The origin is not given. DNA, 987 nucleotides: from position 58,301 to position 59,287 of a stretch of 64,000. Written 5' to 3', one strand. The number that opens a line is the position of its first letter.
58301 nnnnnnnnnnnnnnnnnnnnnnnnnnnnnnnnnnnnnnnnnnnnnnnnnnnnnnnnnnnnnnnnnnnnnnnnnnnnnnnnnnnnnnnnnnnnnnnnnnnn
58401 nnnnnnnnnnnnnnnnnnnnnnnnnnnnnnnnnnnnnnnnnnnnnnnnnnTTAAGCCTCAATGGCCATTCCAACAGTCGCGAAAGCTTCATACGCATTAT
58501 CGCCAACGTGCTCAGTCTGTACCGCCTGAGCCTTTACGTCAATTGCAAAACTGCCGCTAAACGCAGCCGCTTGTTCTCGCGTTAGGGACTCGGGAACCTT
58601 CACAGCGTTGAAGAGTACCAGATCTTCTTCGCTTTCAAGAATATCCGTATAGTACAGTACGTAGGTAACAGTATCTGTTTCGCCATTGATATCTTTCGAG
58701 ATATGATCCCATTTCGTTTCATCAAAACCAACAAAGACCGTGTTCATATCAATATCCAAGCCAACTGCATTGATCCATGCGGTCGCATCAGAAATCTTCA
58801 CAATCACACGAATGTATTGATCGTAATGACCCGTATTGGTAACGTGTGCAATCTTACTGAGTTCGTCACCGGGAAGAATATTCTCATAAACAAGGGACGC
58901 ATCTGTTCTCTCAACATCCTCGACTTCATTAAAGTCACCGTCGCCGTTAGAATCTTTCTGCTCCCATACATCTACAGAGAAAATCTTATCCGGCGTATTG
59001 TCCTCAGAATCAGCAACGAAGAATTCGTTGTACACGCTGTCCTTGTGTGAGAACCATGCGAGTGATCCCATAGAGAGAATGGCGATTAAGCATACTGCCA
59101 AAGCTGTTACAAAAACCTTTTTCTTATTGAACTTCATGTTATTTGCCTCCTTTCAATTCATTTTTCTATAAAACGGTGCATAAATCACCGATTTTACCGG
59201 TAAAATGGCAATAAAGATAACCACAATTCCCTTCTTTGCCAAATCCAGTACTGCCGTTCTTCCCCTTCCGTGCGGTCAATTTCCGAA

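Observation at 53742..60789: Expanded SipW/TasA-like secretion and fibre locus with two SipW paralogues and six secreted substrates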

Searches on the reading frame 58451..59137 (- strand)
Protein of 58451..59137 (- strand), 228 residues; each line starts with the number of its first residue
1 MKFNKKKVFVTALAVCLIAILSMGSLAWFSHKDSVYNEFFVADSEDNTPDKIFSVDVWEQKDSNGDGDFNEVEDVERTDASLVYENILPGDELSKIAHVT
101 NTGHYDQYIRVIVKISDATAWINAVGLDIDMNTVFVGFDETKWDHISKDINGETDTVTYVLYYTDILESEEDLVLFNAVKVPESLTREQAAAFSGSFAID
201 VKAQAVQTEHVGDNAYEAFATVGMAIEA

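Call 3: search_protein_families(library=pfam, proteins=[window:58451-59137:-], max_evalue=0.1)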
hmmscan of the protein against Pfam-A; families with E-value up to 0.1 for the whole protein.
window:58451-59137:- (228 aa): 1 family
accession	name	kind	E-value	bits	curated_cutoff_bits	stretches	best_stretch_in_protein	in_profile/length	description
PF17200.10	sCache_2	-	0.017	15.5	25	1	52-123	75-150/155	Single Cache domain 2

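Call 4: search_protein_families(library=ncbifam, proteins=[window:58451-59137:-], max_evalue=0.1)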
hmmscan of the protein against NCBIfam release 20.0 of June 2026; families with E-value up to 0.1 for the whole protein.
window:58451-59137:- (228 aa): 3 families
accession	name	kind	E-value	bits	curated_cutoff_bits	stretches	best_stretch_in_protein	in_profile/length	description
TIGR04090.1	exp_by_SipW_IV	subfamily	0.00013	21.8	60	0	85-112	50-77/241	BsaA family SipW-dependent biofilm matrix protein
NF047378.1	photo_II_Psb35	equivalog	0.015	14.9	40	1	8-32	3-27/46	photosystem II assembly protein Psb35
TIGR04088.1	cognate_SipW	domain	0.058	13.6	19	0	12-31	2-21/34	SipW-dependent-type signal peptide-containing protein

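Call 27: search_solved_structures(query=window:58451-59137:-, max_evalue=10)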
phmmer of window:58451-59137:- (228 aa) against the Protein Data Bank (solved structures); distinct sequences matched with E-value up to 10: 0.
